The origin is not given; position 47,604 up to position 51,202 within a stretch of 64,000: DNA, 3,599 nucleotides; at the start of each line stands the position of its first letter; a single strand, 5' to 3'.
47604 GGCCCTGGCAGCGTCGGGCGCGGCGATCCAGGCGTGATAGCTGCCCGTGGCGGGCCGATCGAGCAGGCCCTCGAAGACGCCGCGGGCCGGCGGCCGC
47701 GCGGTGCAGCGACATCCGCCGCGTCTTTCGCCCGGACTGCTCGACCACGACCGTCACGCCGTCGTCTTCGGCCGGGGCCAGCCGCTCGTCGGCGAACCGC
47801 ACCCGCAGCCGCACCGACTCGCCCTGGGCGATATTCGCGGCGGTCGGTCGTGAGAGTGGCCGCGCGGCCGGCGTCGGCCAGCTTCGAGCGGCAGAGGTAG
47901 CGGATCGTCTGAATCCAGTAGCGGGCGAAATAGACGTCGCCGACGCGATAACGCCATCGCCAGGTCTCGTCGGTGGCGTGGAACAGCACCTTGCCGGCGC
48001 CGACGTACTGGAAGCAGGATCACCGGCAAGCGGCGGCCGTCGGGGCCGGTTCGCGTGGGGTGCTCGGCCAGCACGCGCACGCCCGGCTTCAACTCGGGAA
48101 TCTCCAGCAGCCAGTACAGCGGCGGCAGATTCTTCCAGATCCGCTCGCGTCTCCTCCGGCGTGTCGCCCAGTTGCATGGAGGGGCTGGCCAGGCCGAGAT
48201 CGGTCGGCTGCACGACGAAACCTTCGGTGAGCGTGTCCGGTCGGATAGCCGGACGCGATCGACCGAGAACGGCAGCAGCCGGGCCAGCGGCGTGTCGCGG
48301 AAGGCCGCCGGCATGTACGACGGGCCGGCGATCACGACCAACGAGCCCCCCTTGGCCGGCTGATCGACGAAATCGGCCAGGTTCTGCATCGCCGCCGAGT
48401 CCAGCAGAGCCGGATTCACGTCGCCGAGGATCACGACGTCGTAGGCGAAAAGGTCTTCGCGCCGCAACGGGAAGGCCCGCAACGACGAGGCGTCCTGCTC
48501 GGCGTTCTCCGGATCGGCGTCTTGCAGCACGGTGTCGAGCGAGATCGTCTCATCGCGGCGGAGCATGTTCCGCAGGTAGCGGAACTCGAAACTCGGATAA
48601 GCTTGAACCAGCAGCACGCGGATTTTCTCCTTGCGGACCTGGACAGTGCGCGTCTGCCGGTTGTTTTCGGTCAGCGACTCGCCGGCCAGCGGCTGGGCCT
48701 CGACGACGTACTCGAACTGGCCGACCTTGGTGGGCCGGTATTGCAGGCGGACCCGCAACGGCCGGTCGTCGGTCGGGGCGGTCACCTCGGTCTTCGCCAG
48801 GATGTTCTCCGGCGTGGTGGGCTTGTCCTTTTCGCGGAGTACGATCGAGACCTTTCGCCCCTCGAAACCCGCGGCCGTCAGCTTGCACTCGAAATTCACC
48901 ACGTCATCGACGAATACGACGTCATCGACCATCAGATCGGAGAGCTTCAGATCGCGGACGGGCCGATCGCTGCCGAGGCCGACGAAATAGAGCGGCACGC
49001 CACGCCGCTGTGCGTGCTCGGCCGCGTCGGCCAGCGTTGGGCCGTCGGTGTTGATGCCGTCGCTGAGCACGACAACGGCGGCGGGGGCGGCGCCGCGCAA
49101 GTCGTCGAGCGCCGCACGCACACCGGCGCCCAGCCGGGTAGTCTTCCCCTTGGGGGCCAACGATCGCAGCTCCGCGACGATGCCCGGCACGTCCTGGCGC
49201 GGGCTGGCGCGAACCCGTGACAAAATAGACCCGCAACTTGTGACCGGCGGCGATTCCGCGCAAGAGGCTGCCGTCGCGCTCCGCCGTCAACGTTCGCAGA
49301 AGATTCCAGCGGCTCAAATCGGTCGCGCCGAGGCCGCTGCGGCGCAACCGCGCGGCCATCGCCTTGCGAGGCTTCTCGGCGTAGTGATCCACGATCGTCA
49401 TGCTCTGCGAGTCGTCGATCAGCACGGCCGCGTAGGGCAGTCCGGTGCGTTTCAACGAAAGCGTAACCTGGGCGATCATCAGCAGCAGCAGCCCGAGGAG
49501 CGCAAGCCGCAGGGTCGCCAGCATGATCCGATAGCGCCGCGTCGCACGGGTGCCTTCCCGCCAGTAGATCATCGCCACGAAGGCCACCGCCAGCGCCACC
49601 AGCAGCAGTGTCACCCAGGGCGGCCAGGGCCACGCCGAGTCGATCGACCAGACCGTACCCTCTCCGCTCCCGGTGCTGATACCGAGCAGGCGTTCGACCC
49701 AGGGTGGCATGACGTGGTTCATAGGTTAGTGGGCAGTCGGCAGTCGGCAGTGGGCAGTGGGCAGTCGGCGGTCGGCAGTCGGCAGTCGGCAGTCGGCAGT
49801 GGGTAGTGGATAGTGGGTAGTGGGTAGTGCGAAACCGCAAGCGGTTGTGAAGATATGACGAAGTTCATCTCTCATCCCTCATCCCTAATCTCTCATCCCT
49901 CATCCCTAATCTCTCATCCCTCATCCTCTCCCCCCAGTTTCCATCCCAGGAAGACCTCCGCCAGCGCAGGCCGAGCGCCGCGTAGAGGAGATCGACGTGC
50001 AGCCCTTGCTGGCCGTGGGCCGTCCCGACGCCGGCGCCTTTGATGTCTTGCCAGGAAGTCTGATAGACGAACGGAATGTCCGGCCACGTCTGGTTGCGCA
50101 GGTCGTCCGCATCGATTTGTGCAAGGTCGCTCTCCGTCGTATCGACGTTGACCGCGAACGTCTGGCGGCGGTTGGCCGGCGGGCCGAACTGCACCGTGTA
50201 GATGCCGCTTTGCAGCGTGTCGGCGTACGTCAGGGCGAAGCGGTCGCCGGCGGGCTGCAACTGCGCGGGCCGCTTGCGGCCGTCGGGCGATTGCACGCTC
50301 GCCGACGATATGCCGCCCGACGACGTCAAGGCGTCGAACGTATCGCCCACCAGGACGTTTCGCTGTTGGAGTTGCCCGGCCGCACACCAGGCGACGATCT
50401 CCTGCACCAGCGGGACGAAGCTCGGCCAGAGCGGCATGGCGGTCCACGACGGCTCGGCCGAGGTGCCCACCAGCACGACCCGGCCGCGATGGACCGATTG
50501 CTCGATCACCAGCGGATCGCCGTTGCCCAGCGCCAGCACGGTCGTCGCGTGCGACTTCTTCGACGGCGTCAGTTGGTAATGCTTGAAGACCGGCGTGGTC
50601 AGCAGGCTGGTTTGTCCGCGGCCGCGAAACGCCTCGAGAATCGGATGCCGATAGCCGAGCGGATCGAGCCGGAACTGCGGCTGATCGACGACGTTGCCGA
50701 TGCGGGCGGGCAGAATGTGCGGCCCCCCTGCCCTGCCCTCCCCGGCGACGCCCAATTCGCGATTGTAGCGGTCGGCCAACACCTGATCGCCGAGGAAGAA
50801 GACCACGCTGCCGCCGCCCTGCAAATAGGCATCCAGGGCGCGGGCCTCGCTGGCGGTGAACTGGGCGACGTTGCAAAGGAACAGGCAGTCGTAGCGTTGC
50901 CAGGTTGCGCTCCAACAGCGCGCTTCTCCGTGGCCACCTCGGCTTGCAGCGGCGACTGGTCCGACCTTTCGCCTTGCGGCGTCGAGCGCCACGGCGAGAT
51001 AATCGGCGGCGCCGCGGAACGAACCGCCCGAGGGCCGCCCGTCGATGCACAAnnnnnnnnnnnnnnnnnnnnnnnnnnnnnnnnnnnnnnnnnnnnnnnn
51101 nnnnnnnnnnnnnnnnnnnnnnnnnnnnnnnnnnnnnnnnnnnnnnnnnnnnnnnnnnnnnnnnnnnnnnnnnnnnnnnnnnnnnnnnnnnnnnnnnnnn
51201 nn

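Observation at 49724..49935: Intergenic spacer built almost entirely from two back-to-back heptamer arrays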

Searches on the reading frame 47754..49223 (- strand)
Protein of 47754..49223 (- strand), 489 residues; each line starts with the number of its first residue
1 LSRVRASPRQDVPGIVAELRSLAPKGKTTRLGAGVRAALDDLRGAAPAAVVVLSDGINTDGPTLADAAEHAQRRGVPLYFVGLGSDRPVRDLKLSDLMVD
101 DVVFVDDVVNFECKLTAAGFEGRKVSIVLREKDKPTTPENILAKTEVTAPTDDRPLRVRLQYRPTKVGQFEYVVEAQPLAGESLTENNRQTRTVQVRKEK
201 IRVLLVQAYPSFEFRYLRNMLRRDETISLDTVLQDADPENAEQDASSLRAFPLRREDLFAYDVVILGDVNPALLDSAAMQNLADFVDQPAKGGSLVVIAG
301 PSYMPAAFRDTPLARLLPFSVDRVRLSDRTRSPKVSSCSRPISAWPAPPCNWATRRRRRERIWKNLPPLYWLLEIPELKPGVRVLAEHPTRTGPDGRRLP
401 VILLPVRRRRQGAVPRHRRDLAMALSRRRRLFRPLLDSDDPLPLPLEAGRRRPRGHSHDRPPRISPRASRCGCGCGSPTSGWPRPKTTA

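Call 10: search_protein_families(library=pfam, proteins=[window:47754-49223:-], max_evalue=0.01)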
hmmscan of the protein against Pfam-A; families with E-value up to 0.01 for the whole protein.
window:47754-49223:- (489 aa): 3 families
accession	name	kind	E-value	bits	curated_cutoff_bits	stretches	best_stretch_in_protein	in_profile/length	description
PF00092.34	VWA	-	1e-05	26.3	23.8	1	16-88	65-144/174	von Willebrand factor type A domain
PF24157.1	DUF7408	-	0.00024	21.6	27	1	259-344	36-112/174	Domain of unknown function (DUF7408)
PF13519.12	VWA_2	-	0.0086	17.1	27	0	3-56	50-106/107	von Willebrand factor type A domain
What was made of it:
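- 47320..49722 (-): Downstream gene: a membrane protein with a VWA domain, start ATG 49720-49722 (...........). It is frameshifted in the assembly and the 3' end is approximate. Pfam VWA and DUF7408 (call 10).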

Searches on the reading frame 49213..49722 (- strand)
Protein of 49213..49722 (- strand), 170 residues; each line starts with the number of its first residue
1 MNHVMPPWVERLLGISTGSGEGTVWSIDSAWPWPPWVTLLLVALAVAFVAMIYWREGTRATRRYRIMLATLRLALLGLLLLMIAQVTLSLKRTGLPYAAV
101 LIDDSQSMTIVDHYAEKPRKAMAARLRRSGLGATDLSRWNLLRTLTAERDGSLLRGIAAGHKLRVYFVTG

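Call 10: search_protein_families(library=pfam, proteins=[window:49213-49722:-], max_evalue=0.01)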
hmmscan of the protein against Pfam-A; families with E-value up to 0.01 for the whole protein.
window:49213-49722:- (170 aa): 1 family
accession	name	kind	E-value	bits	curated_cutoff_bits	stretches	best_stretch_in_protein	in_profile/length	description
PF13567.11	DUF4131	-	0.00085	19.5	31.6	1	32-119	2-78/165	Domain of unknown function (DUF4131)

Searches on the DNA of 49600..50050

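Call 38: search_rna_families(source=window, start=49600, end=50050, threshold=evalue, max_evalue=10)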
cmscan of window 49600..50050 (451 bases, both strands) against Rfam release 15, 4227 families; matches with E-value up to 10: 2.
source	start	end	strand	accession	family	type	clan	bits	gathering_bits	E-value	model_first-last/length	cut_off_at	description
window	49896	49952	-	RF00212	SNORD38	Gene; snRNA; snoRNA; CD-box;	CL00051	14.3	44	8.1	1-70/70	no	Small nucleolar RNA SNORD38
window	49839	49978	-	RF02272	Vax2os1_3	Gene; lncRNA;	-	14.1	50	1.3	73-199/199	no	Vax2os1 conserved region 3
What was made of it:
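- On Any curated RNA family (Rfam 15): In the spacer only chance-level hits appear, with E above 1 (call 38).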

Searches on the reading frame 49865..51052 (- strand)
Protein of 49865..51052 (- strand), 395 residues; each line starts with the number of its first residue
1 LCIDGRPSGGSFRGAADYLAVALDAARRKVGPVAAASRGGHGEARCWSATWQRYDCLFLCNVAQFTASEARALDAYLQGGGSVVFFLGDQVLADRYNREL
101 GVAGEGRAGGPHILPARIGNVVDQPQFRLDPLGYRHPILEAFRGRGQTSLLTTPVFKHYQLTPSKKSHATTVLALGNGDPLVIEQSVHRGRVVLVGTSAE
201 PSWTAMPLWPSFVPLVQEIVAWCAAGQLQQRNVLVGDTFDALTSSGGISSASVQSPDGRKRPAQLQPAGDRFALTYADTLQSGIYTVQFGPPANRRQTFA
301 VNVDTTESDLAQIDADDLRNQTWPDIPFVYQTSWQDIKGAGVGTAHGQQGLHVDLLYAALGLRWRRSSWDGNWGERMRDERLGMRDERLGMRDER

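Call 10: search_protein_families(library=pfam, proteins=[window:49940-51052:-], max_evalue=0.01)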
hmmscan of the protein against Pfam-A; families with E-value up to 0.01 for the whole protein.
window:49940-51052:- (371 aa): 1 family
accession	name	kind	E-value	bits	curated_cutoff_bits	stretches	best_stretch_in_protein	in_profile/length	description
PF09822.16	ABC_transp_aux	-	0.00065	19.5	34.7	1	52-89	44-82/288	ABC-type uncharacterized transport system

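Call 12: find_homologous_proteins(query=window:49865-51052:-)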
Query window:49865-51052:- (395 aa): 191 proteins with E <= 0.001 among 8000 candidates; the best 120 are listed.
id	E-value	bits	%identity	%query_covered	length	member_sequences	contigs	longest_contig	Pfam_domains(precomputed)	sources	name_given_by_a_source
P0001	4.7e-269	910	100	100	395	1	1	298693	-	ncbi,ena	-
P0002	1.3e-181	622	84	79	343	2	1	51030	-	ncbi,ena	-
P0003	4.5e-175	601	85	76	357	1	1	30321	-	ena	-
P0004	2.1e-159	549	81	75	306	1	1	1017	-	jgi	jgi:hypothetical protein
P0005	2.2e-158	546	85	71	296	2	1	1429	-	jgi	jgi:hypothetical protein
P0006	5.0e-151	521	64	89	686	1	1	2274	PF13519.13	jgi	jgi:hypothetical protein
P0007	2.4e-142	493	60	90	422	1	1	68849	-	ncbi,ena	-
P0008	4.8e-142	492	62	92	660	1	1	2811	PF13519.13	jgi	jgi:hypothetical protein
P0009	1.1e-139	484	60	90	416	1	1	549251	-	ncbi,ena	-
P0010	6.9e-137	475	84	60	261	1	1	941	-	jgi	jgi:hypothetical protein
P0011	4.1e-136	472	66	82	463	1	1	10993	-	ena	-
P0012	6.8e-135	468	57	89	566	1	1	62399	-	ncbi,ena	-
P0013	1.0e-133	464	64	83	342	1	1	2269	-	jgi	jgi:hypothetical protein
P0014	1.2e-132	461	59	85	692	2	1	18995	PF13519.13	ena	-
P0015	6.9e-128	445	62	85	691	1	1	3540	PF13519.13,PF07705.18,PF07584.17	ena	-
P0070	4.0e-85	304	83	41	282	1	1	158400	-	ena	-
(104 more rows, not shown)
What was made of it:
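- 49914..52133 (-): BatA_N + VWA + C-terminal domain gene (upstream gene). It is frameshifted several times in this assembly. The true start is ATG 52131-52133 and the true stop is TGA 49914-49916. Homologues of 684-692 aa (call 12).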

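Call 13: find_encoding_contigs(protein=P0002, flank=6000, max_places=3)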
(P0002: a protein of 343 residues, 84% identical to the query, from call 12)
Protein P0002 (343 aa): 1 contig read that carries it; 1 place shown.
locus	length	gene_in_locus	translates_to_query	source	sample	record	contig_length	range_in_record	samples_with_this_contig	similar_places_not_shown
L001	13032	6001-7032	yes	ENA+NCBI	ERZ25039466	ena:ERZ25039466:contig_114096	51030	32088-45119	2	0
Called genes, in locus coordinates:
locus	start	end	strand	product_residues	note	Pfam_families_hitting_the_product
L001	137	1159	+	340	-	-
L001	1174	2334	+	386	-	PF01011:PQQ (faint), PF13360:PQQ_2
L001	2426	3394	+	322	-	PF20030:bpMoxR, PF07726:AAA_3, PF07728:AAA_5, PF17863:AAA_lid_2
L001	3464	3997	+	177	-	PF01882:DUF58, PF13519:VWA_2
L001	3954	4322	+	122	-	PF01882:DUF58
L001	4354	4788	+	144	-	-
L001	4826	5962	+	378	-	PF07584:BatA, PF13519:VWA_2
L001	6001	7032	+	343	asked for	-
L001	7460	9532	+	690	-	PF00092:VWA (weak)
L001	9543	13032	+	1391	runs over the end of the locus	-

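Call 14: find_encoding_contigs(protein=P0003, flank=6000, max_places=3)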
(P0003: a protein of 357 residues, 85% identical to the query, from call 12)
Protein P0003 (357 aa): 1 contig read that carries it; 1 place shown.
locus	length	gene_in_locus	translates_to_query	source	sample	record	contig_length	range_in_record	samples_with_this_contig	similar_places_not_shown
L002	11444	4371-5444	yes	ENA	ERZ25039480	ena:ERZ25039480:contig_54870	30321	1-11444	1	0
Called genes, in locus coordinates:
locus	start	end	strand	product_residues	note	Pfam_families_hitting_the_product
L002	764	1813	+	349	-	PF20030:bpMoxR, PF00004:AAA (weak), PF07726:AAA_3, PF07728:AAA_5, PF17863:AAA_lid_2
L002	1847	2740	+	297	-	PF01882:DUF58, PF13519:VWA_2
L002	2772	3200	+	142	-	-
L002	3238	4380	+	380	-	PF07584:BatA, PF13519:VWA_2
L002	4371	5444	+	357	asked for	-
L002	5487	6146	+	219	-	-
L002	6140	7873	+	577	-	-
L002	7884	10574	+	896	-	-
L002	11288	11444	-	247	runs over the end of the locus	-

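Call 15: find_encoding_contigs(protein=P0001, flank=6000, max_places=3)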
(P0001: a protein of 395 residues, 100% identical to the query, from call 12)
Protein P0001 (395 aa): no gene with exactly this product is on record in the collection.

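Call 27: find_related_loci(query=A1, collection=genome_contigs, flank=10000)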
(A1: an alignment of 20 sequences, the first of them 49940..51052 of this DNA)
Query A1 (371 aa) in genome_contigs; peptide patterns used: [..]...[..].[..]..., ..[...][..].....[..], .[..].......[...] (x = any residue, [..] = any of these).
600 stretches matched a pattern (row limit reached: there are more); 527 encode a relative of the query (tblastn E <= 1e-3); the best 80 are kept; 80 distinct loci.
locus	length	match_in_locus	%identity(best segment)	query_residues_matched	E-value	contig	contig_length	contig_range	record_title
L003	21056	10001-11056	78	1-354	2e-180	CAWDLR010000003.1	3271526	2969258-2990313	MAG: uncultured Planctomycetaceae bacterium isolate MFD04492.bin.1.203 genome assembly, contig: contig_1710, whole genom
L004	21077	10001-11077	63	1-354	8e-130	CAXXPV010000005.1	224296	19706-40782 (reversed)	MAG: Thermoguttaceae bacterium isolate 5d2646e0-01ad-46f9-a460-09296c79865c genome assembly, contig: contig_5, whole gen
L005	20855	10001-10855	65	54-337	2e-125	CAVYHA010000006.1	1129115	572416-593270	MAG: uncultured Planctomycetaceae bacterium isolate MFD01231.bin.2.4 genome assembly, contig: contig_8908, whole genome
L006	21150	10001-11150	70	1-363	3e-122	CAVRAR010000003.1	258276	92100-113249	MAG: uncultured Planctomycetia bacterium isolate MFD04492.bin.2.32 genome assembly, contig: contig_1073, whole genome sh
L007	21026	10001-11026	56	1-345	2e-120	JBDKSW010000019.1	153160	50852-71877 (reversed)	MAG: Thermoguttaceae bacterium isolate 6_bin.44 c_000001771352, whole genome shotgun sequence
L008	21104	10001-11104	51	1-364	2e-119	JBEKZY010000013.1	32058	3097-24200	MAG: Thermoguttaceae bacterium isolate SPRUCE 80 SPRUCE_80_13, whole genome shotgun sequence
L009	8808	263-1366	57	1-344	5e-119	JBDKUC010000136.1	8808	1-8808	MAG: Thermoguttaceae bacterium isolate 7_bin.159_R1 c_000000652091, whole genome shotgun sequence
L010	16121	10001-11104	51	1-364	1e-118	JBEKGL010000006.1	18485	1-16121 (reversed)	MAG: Thermoguttaceae bacterium isolate SPRUCE 252 SPRUCE_252_6, whole genome shotgun sequence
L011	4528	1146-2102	57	1-352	7e-118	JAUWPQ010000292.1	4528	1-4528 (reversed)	MAG: Planctomycetota bacterium isolate CSMAG_2480 CSMAG_2480_k141_1019530_length_4528_cov_129.0000, whole genome shotgun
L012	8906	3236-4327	51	1-367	5e-116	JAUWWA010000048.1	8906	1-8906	MAG: Pirellulales bacterium isolate CSMAG_2646 CSMAG_2646_k127_5837289_length_8906_cov_84.0000, whole genome shotgun seq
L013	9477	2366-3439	51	1-354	8e-115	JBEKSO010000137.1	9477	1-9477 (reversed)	MAG: Thermoguttaceae bacterium isolate SPRUCE 536 SPRUCE_536_137, whole genome shotgun sequence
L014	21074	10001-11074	53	1-362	7e-115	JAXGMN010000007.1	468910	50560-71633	MAG: Thermoguttaceae bacterium isolate AnMBR.bin233 bin233_7, whole genome shotgun sequence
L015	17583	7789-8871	55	1-359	6e-113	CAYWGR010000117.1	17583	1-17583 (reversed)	MAG TPA_asm: uncultured Planctomycetaceae bacterium isolate binchicken_co66_277 genome assembly, contig: NODE_5078_lengt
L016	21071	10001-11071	52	12-364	2e-112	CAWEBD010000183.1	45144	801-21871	MAG: uncultured Bacteroidetes bacterium isolate MFD01299.bin.2.3 genome assembly, contig: contig_99043, whole genome sho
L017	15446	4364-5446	50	1-367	1e-111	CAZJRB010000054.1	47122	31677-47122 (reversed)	MAG TPA_asm: uncultured Planctomycetaceae bacterium isolate binchicken_co334_128 genome assembly, contig: NODE_1141_leng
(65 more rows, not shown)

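Call 48: find_encoding_contigs(protein=P0070, flank=3000, max_places=3)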
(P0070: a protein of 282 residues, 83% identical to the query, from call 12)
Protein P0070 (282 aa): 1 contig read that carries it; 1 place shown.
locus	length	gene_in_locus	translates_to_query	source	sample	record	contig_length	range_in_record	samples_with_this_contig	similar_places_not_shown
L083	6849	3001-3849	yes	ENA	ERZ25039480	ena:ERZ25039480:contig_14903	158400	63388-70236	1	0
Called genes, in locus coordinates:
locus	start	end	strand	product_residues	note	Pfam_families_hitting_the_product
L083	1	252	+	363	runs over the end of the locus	PF20030:bpMoxR, PF00004:AAA (faint), PF07726:AAA_3, PF07728:AAA_5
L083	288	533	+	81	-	PF17863:AAA_lid_2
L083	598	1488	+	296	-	PF01882:DUF58, PF13519:VWA_2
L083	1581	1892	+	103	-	PF05635:23S_rRNA_IVP (weak)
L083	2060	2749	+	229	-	PF07584:BatA, PF13519:VWA_2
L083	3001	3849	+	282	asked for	-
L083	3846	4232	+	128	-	-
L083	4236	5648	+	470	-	-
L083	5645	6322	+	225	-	-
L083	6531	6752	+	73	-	-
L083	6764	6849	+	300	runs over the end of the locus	-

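Call 49: find_encoding_contigs(protein=P0005, flank=3000, max_places=3)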
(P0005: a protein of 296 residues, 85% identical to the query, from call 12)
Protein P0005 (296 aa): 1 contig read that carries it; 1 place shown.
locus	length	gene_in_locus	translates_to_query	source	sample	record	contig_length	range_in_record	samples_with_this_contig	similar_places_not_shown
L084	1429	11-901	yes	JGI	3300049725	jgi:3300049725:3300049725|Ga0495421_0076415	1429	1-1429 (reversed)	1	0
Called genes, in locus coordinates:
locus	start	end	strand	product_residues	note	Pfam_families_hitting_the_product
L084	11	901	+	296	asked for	-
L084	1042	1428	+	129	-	?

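Call 61: list_cluster_members(proteins=[P0001])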
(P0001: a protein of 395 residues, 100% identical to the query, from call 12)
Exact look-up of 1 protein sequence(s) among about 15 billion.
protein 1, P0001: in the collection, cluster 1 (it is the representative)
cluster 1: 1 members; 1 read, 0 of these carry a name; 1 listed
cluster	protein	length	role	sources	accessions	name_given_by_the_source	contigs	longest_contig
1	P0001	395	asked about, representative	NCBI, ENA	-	-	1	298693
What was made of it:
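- Tried and rejected: The source contig could not be retrieved: the exact protein look-up found no gene on record (call 15), and the cluster has no name (call 61).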
